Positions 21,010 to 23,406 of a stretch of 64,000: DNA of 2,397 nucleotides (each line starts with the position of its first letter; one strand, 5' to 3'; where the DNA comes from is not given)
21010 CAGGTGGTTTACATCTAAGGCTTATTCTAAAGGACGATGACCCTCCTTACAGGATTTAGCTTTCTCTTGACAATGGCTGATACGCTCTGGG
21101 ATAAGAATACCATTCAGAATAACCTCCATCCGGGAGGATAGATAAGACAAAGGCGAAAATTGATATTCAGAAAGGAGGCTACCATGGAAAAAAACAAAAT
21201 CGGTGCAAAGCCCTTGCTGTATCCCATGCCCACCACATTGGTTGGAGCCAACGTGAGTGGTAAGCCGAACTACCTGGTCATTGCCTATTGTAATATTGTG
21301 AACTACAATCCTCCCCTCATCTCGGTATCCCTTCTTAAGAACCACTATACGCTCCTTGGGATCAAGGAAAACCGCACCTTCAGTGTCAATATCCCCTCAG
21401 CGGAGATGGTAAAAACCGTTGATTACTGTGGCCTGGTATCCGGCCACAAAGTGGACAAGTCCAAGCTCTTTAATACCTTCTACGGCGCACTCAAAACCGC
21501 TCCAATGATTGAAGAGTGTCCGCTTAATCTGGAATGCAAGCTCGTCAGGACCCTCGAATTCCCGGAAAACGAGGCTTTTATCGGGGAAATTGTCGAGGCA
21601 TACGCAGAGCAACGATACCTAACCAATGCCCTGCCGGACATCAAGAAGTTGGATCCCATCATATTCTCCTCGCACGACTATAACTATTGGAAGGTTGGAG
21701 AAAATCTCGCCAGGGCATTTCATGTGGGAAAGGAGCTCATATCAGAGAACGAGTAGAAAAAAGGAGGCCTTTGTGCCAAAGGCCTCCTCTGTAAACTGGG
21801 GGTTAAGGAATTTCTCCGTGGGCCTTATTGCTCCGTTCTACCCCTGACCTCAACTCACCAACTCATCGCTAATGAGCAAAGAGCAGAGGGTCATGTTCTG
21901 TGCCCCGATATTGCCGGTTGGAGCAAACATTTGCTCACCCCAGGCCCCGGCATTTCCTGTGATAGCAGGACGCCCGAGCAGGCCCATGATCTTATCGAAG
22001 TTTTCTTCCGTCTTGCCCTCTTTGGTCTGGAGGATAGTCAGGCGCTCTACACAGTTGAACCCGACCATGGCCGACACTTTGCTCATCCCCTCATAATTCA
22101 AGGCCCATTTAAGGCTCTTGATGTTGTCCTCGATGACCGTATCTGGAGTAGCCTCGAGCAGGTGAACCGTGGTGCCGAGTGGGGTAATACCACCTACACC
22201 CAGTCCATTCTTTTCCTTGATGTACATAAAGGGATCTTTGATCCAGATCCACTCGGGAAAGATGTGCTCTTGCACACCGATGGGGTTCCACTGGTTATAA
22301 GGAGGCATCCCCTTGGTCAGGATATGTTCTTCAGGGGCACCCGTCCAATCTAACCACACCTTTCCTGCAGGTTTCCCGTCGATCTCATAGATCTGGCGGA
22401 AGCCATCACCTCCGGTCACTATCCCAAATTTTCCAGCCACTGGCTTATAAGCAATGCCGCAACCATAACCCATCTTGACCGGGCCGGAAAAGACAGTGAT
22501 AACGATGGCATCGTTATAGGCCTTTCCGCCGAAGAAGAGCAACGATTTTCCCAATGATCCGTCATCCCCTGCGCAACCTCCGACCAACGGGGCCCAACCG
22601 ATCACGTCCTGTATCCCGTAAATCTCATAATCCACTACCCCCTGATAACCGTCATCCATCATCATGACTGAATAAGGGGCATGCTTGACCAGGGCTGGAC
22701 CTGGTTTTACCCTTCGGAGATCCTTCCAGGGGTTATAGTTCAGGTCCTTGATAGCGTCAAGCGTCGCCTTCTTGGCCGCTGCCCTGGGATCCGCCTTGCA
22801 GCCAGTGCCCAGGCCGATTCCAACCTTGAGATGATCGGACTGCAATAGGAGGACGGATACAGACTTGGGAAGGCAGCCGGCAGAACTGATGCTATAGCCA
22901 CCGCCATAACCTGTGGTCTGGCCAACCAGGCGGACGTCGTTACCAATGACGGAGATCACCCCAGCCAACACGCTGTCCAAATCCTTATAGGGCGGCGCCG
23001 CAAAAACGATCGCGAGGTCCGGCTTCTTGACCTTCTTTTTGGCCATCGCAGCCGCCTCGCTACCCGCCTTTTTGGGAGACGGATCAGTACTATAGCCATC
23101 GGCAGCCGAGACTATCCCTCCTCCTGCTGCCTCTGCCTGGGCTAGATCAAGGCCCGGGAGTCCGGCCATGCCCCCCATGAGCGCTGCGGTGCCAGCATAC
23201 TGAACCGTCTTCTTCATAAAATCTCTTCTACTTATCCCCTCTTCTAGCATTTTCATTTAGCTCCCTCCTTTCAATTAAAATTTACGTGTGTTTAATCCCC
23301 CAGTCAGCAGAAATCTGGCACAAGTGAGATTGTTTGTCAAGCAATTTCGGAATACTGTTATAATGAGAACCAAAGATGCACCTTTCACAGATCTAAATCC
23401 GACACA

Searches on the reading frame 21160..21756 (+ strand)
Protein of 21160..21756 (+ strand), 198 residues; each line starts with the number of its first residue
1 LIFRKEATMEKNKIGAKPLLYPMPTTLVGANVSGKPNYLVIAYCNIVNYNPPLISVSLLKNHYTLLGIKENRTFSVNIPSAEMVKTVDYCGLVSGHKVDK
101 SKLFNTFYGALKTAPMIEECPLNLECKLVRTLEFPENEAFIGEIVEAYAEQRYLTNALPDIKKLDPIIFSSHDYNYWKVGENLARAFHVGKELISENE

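Call 55: search_protein_families(library=pfam, proteins=[window:21160-21756:+], max_evalue=0.0001)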
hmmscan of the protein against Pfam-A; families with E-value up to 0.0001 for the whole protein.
window:21160-21756:+ (198 aa): 1 family
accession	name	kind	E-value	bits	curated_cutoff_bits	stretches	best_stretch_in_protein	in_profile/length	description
PF01613.24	Flavin_Reduct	-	2.2e-24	86.8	27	1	21-152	4-136/153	Flavin reductase like domain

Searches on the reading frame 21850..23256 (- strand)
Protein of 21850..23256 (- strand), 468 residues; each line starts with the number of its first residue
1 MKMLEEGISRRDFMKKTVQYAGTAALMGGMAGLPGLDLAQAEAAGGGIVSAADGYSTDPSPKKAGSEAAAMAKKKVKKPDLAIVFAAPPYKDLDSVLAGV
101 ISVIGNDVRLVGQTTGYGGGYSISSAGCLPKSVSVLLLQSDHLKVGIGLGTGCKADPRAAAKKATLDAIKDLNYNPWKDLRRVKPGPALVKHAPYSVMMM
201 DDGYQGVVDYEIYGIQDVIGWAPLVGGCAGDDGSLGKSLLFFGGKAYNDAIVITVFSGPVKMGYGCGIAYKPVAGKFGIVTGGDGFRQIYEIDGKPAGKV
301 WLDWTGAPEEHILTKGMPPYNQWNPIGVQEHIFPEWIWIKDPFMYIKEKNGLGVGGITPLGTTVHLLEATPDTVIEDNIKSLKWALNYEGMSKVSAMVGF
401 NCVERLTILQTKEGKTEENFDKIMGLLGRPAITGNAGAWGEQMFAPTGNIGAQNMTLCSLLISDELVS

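Call 55: search_protein_families(library=pfam, proteins=[window:21850-23256:-], max_evalue=0.0001)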
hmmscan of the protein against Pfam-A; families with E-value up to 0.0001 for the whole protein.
window:21850-23256:- (468 aa): 2 families
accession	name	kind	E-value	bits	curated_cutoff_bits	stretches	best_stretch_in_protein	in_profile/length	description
PF08495.15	FIST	-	3.5e-23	82.9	23.2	1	80-295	1-189/189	FIST N domain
PF10442.14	FIST_C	-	4.9e-05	23.9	28.5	1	300-423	4-110/131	FIST C domain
